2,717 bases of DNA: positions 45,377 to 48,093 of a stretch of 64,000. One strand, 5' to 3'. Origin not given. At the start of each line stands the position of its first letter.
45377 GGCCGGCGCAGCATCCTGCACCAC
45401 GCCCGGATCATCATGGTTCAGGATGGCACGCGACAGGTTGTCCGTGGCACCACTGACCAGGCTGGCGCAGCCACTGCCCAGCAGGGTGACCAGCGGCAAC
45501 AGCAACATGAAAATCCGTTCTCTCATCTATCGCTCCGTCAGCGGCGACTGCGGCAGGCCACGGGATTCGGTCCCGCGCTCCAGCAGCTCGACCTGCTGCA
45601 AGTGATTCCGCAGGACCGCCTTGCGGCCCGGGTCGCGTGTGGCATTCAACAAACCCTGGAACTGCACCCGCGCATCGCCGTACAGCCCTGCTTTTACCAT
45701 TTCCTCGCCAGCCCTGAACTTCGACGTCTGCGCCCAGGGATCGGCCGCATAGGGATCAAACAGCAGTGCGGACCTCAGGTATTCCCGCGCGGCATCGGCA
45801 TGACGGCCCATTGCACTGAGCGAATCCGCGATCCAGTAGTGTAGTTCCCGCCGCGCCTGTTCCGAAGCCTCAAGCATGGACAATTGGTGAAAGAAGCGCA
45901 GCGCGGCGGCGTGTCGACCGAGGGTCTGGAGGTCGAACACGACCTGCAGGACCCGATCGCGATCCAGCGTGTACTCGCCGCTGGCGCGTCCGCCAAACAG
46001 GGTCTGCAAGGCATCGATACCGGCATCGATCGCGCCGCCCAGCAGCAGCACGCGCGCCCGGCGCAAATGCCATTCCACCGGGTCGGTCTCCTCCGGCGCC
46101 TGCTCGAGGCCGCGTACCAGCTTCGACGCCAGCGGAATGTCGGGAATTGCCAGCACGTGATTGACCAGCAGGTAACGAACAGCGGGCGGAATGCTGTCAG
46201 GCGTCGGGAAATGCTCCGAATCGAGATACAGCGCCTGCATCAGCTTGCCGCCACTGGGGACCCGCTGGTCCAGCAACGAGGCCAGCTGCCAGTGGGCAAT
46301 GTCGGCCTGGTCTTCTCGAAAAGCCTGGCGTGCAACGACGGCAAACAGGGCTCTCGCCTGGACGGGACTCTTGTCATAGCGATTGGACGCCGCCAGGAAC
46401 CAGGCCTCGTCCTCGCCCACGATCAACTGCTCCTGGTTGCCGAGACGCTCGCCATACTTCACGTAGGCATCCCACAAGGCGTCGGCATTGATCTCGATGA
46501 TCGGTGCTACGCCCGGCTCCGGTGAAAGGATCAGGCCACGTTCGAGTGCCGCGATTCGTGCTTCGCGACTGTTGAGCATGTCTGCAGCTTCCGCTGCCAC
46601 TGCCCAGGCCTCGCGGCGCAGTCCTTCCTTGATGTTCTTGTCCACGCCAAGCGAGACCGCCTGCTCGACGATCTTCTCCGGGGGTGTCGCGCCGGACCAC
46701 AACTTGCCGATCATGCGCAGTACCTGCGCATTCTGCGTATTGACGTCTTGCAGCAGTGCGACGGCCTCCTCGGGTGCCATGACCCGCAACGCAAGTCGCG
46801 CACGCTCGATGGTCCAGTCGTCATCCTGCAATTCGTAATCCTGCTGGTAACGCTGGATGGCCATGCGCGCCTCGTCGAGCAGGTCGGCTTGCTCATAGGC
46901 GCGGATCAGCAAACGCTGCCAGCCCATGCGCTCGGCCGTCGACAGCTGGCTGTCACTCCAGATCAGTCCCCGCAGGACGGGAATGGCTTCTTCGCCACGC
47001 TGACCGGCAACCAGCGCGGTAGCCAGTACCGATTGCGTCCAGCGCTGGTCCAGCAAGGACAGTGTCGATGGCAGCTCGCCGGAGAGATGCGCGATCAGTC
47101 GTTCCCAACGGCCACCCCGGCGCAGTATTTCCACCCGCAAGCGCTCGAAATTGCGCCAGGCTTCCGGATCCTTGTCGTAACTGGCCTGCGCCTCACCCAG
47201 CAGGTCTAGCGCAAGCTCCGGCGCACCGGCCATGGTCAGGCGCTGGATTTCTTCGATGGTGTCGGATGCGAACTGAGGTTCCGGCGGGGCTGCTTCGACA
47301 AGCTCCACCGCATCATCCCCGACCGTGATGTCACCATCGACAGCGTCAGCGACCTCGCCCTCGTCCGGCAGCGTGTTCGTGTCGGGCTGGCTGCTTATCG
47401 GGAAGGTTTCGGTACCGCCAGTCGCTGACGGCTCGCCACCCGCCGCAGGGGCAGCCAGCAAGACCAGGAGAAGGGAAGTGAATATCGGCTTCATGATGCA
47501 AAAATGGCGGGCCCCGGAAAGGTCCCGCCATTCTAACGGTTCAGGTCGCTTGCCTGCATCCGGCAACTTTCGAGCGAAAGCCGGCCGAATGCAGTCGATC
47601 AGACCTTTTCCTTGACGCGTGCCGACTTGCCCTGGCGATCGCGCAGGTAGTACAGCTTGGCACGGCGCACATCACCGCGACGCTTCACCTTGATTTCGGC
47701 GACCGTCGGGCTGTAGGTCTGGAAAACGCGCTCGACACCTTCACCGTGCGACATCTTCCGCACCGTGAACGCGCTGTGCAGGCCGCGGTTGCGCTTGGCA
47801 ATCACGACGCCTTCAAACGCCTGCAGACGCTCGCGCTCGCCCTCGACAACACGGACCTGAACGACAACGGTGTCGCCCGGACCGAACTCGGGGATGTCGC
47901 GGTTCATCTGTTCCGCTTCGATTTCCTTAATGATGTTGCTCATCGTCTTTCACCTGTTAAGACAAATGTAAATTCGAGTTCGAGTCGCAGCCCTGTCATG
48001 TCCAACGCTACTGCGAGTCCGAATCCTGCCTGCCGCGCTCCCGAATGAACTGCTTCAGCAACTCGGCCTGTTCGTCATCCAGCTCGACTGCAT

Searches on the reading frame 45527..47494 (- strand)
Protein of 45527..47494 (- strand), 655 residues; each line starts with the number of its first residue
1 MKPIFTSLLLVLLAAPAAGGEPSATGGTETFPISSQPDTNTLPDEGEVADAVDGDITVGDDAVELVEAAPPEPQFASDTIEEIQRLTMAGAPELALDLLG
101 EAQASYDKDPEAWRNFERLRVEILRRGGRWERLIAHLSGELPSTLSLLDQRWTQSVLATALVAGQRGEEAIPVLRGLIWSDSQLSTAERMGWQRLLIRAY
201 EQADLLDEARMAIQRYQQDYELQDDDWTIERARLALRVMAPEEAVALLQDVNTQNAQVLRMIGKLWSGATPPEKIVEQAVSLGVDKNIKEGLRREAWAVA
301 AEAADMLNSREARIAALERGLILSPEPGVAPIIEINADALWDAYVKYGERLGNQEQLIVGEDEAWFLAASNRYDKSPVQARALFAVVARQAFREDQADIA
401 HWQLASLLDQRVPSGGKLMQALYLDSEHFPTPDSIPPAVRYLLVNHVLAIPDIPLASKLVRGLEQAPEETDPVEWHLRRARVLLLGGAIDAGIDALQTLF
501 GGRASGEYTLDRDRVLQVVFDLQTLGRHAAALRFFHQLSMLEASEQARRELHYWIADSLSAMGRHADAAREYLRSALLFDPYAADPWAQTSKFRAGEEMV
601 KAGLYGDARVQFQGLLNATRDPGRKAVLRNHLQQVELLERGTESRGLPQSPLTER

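Call 3: search_protein_families(library=pfam, proteins=[window:45527-47494:-], max_evalue=0.01)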
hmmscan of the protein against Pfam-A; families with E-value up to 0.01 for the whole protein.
window:45527-47494:- (655 aa): 0 families

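Call 4: search_protein_families(library=ncbifam, proteins=[window:45527-47494:-], max_evalue=0.01)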
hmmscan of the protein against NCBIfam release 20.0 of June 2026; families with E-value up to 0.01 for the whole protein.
window:45527-47494:- (655 aa): 1 family
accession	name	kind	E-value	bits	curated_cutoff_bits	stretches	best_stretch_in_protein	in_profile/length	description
NF052415.1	T3SS_chap_SctY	equivalog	0.0017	18.8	70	1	149-218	38-105/106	type III secretion apparatus assembly chaperone SctY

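Call 6: find_homologous_proteins(query=window:45527-47494:-)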
Query window:45527-47494:- (655 aa): 65 proteins with E <= 0.001 among 8000 candidates.
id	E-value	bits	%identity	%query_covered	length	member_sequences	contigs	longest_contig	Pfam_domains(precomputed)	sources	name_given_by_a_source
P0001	0.0e+0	1438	100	100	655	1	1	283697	-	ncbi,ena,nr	ncbi:MAG: hypothetical protein R3217_00905 [Gammaproteobacteria bacterium]|nr:hypothetical protein [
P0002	2.1e-255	867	61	98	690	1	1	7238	-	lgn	-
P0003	4.5e-210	717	57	97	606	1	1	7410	-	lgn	-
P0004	6.4e-206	704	61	86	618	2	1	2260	-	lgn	-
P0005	3.9e-202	691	59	86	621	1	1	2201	-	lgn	-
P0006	1.5e-201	689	56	96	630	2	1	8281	-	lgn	-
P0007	1.0e-200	687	58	91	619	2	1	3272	-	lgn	-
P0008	1.1e-200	686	58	89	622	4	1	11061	-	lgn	-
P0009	1.4e-200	686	59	84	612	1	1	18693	PF14559.13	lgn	-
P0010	1.6e-200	686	57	91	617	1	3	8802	-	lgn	-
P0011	3.1e-200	685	59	88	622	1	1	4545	-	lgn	-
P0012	3.2e-200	685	59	88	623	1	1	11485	-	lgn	-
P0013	2.9e-199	682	57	89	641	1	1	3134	-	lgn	-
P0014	1.1e-198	680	56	97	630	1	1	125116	-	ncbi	ncbi:MAG TPA: tetratricopeptide repeat protein [Gammaproteobacteria bacterium]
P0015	2.6e-198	679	58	92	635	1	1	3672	-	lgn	-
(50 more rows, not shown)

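Call 8: search_solved_structures(query=window:45527-47494:-, max_evalue=1)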
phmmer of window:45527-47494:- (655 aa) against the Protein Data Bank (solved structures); distinct sequences matched with E-value up to 1: 4.
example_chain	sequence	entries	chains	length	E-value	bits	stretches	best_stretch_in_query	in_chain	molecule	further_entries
4a3n_A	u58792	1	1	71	0.6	11.7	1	229-284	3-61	TRANSCRIPTION FACTOR SOX-17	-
2yul_A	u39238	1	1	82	0.94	11.1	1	229-284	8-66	Transcription factor SOX-17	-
6l6y_D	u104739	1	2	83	0.95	11.1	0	229-284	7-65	Transcription factor SOX-17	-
3f27_D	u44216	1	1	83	0.95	11.1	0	229-284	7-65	Transcription factor SOX-17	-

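Call 11: find_related_loci(query=A1, collection=genome_contigs, flank=10000)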
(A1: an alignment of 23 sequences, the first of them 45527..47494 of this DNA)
Query A1 (655 aa) in genome_contigs; peptide patterns used: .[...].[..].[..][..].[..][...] (x = any residue, [..] = any of these).
206 stretches matched a pattern; 201 encode a relative of the query (tblastn E <= 1e-3); the best 80 are kept; 80 distinct loci.
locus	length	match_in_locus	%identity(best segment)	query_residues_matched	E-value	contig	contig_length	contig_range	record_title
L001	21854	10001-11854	56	3-640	0e+0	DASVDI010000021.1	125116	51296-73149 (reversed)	MAG TPA_asm: Gammaproteobacteria bacterium isolate SMAG_U2029 k141_1041641, whole genome shotgun sequence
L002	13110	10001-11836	55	3-640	0e+0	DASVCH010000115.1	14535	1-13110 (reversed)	MAG TPA_asm: Gammaproteobacteria bacterium isolate SMAG_U2001 k141_496816, whole genome shotgun sequence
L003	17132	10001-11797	56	42-640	0e+0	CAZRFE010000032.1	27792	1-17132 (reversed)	MAG TPA_asm: uncultured Gammaproteobacteria bacterium isolate SRP263527_co2_174 genome assembly, contig: NODE_1295_lengt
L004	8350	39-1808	56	52-650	0e+0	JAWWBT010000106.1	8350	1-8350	MAG: Gammaproteobacteria bacterium isolate HN16.bin.18 k141_67043_length_8350_cov_7.9371, whole genome shotgun sequence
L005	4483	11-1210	62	226-631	9e-152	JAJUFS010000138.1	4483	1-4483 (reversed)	MAG: Gammaproteobacteria bacterium isolate bin17 k141_63801_length_4483_cov_39.5299, whole genome shotgun sequence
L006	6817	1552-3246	45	76-644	1e-144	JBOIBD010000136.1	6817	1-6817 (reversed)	MAG: Gammaproteobacteria bacterium isolate SE1507_maxbin2.bin.32 NODE_8739_length_6817_cov_1.754260, whole genome shotgu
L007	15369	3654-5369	43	66-641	6e-139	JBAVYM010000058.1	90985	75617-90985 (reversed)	MAG: Gammaproteobacteria bacterium isolate MFD01067_ilm_asm_bin14 k127_96579, whole genome shotgun sequence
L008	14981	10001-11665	45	79-637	8e-131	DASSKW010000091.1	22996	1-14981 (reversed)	MAG TPA_asm: Gammaproteobacteria bacterium isolate SMAG_U1153 k141_1192079, whole genome shotgun sequence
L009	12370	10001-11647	43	72-627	2e-128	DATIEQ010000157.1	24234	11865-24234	MAG TPA_asm: Gammaproteobacteria bacterium isolate SMAG_U16373 k141_1346480, whole genome shotgun sequence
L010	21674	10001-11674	43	77-638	6e-128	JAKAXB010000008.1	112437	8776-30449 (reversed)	MAG: Natronospirales bacterium isolate YP5.bin20 NODE_70_length_112437_cov_26.368614, whole genome shotgun sequence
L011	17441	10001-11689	44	79-646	2e-127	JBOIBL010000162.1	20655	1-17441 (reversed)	MAG: Gammaproteobacteria bacterium isolate TC-S_metabat2.bin.339 k127_3388416, whole genome shotgun sequence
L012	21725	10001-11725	43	79-638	2e-127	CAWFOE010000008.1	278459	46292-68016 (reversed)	MAG: uncultured proteobacterium isolate MFD06092.bin.2.155 genome assembly, contig: contig_52589, whole genome shotgun s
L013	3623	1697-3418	42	79-638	2e-130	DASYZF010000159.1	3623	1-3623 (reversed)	MAG TPA_asm: Gammaproteobacteria bacterium isolate SMAG_U6355 k141_600166, whole genome shotgun sequence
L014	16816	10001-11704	43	67-638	7e-125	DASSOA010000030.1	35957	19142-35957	MAG TPA_asm: Gammaproteobacteria bacterium isolate SMAG_U1240 k141_1423428, whole genome shotgun sequence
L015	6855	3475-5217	42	79-645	6e-123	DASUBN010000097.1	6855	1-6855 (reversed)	MAG TPA_asm: Gammaproteobacteria bacterium isolate SMAG_U2522 k141_453410, whole genome shotgun sequence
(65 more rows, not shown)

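Call 18: predict_structure(alignment_id=A1)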
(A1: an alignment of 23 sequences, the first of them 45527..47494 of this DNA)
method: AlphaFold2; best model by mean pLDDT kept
length: 655 residues; sequences in the alignment: 23
mean_pLDDT: 83.0   pTM: 0.70
mean pLDDT of the five models: 83.0, 81.5, 80.9, 80.6, 80.2
residues with pLDDT >= 90: 411; 70-90: 121; 50-70: 32; < 50: 91
segments of 3 or more residues with pLDDT < 50: 9-15, 17-72, 214-225, 647-655
pLDDT, mean of each block of 10 residues (from residue 1): 44 40 40 38 38 40 43 69 91 93 90 93 87 91 90 92 86 90 77 74 60 25 42 73 88 90 95 97 94 95 97 97 79 91 97 92 94 94 96 94 96 94 95 96 94 95 92 94 96 94 86 94 96 94 89 97 97 93 90 97 95 94 94 94 64 41
secondary structure, 60 per line:
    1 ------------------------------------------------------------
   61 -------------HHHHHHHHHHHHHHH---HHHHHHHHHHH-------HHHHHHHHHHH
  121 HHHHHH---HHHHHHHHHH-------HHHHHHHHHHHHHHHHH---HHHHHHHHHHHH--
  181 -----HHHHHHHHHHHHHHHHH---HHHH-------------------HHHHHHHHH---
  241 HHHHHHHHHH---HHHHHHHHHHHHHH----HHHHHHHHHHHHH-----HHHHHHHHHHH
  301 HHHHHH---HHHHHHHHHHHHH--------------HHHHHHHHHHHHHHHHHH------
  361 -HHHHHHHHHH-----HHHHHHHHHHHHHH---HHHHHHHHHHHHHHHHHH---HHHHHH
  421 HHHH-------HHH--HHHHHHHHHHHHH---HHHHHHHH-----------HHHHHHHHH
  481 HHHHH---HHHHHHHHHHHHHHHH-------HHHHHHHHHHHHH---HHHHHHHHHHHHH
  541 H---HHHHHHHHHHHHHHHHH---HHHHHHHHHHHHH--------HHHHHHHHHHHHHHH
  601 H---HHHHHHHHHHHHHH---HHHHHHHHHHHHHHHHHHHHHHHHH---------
elements in order: H74-88 H92-102 H110-126 H130-139 H147-163 H167-178 H186-202 H206-209 H229-237 H241-250 H254-267 H272-284 H290-306 H310-322 H337-354 H362-371 H377-390 H394-411 H415-424 H437-449 H453-460 H472-485 H489-504 H512-524 H528-541 H545-561 H565-577 H586-601 H605-618 H622-646

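Call 42: search_protein_representatives(alignment_id=A1)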
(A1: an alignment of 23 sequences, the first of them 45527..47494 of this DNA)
Query: 23 sequences, 600 profile positions. Proteins with E-value up to 0.001 (for the whole library): 998; up to 1e-10: 667; up to 1e-30: 513. The best 150 are listed.
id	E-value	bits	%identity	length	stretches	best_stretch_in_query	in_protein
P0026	5.2e-240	814.3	-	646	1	7-596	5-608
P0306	1.2e-233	793.3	-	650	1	10-592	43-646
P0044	3.5e-226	768.6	-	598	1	6-594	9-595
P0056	3.6e-224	762.0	-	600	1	6-590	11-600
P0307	3.7e-221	752.0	-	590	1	23-593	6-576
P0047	2.7e-216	736.0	-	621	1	16-595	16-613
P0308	6.8e-214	728.0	-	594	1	23-595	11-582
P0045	1.0e-212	724.1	-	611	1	27-594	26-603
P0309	5.4e-210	715.2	-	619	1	30-596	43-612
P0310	6.8e-208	708.2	-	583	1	30-590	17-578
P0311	4.5e-202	689.0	-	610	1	28-594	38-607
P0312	3.5e-197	672.8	-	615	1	18-590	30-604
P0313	2.3e-196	670.1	-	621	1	11-588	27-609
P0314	3.3e-191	653.1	-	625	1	17-594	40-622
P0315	4.8e-190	649.3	-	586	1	28-590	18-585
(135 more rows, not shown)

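Call 59: search_protein_families(library=pfam, alignment_id=A1, max_evalue=0.01)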
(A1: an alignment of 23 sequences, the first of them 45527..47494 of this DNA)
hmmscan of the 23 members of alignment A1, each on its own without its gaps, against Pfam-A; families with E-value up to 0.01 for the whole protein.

A. member 1, window:45527-47494:- (655 aa): 0 families

B. families by the number of members that match (of 23 scanned): 17 families
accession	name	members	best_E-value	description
PF14559.12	TPR_19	10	4.1e-10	Tetratricopeptide repeat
PF13428.12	TPR_14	9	1.6e-06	Tetratricopeptide repeat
PF12895.13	ANAPC3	5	3.4e-06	Anaphase-promoting complex, cyclosome, subunit 3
PF13174.12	TPR_6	5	1.7e-05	Tetratricopeptide repeat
PF12688.13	TPR_5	4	4.8e-05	Tetratrico peptide repeat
PF13176.12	TPR_7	4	9.7e-05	Tetratricopeptide repeat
PF13432.12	TPR_16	4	0.00036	Tetratricopeptide repeat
PF07719.23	TPR_2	2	1.8e-05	Tetratricopeptide repeat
PF13181.12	TPR_8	2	0.00012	Tetratricopeptide repeat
PF09976.15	TPR_21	2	0.00026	Tetratricopeptide repeat-like domain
PF23774.1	TPR_GEMI5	1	0.00041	GEMI5 TPR domain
PF25058.1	ARM_TT21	1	0.00045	Tetratricopeptide repeat protein 21 ARM repeat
PF17874.7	TPR_MalT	1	0.0011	MalT-like TPR region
PF10300.15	Iml2-TPR_39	1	0.0028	Iml2/Tetratricopeptide repeat protein 39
PF07721.20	TPR_4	1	0.0029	Tetratricopeptide repeat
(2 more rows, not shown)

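Call 60: fold_search(model_id=the predicted structure, library=pdb)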
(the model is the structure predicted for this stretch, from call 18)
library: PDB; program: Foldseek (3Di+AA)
matches with E <= 10: 1213; with E <= 0.001: 47
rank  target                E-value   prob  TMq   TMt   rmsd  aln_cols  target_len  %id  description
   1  6q6g_K                1.6e-05  1.00  0.19  0.24  43.2       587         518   13  Cryo-EM structure of the APC/C-Cdc20-Cdk2-cyclinA2-Cks2 complex, the D1 box class (released 2019-09-11)
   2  5g04_K                3.0e-05  1.00  0.20  0.25  43.0       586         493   12  Structure of the human APC-Cdc20-Hsl1 complex (released 2016-05-25)
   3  8fy4_B                3.9e-05  1.00  0.17  0.20  43.9       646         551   13  Structure of NOT1:NOT10:NOT11 module of the chicken CCR4-NOT complex (released 2023-08-30)
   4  5l9u_J                5.5e-05  1.00  0.18  0.23  42.5       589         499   13  Model of human Anaphase-promoting complex/Cyclosome (APC/C-CDH1) with a cross linked Ubiquitin variant-substrate-UBE2C (released 2016-09-14)
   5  8a3t_F                6.9e-05  1.00  0.20  0.25  41.8       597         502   13  S. cerevisiae APC/C-Cdh1 complex (released 2022-08-31)
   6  8fy3_B                7.7e-05  1.00  0.17  0.20  43.3       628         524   13  Structure of NOT1:NOT10:NOT11 module of the human CCR4-NOT complex (released 2023-07-26)
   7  8pkp_K                8.9e-05  1.00  0.20  0.25  43.6       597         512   12  Cryo-EM structure of the apo Anaphase-promoting complex/cyclosome (APC/C) at 3.2 Angstrom resolution (released 2023-07-19)
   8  5a7d_H                1.0e-04  1.00  0.16  0.29  39.2       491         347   10  Tetrameric assembly of LGN with Inscuteable (released 2016-08-03)
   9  6q6g_Y                1.0e-04  1.00  0.17  0.21  39.4       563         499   13  Cryo-EM structure of the APC/C-Cdc20-Cdk2-cyclinA2-Cks2 complex, the D1 box class (released 2019-09-11)
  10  4ui9_K                1.1e-04  1.00  0.19  0.25  43.2       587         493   12  Atomic structure of the human Anaphase-Promoting Complex (released 2015-06-17)
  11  9gaw_Q                1.3e-04  1.00  0.19  0.24  43.0       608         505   13  High-resolution structure of the Anaphase-promoting complex/cyclosome (APC/C) bound to co-activator Cdh1 (released 2024-08-14)
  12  7t7t_A                1.3e-04  1.00  0.19  0.25  40.9       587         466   10  Structure of TSK/BRU1 bound to histone H3.1 (released 2022-03-30)
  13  9gaw_Y                1.4e-04  1.00  0.17  0.21  39.0       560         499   12  High-resolution structure of the Anaphase-promoting complex/cyclosome (APC/C) bound to co-activator Cdh1 (released 2024-08-14)
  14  6hc2_A                1.6e-04  1.00  0.18  0.29  38.2       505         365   11  Crystal structure of NuMA/LGN hetero-hexamers (released 2019-05-29)
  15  3sf4_A                1.8e-04  1.00  0.16  0.27  19.0       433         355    8  Crystal structure of the complex between the conserved cell polarity proteins Inscuteable and LGN (released 2011-11-23)
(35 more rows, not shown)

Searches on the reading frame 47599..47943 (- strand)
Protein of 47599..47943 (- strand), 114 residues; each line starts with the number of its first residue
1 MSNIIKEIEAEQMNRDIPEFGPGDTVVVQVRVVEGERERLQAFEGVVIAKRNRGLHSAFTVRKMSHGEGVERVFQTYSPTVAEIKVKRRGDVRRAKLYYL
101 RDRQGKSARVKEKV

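Call 56: search_protein_families(library=pfam, proteins=[window:47599-47943:-], max_evalue=0.00001)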
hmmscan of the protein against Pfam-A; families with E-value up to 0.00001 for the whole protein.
window:47599-47943:- (114 aa): 1 family
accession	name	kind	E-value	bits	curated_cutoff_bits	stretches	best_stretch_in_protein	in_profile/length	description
PF01245.26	Ribosomal_L19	-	6e-50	168.3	22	1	3-113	1-111/111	Ribosomal protein L19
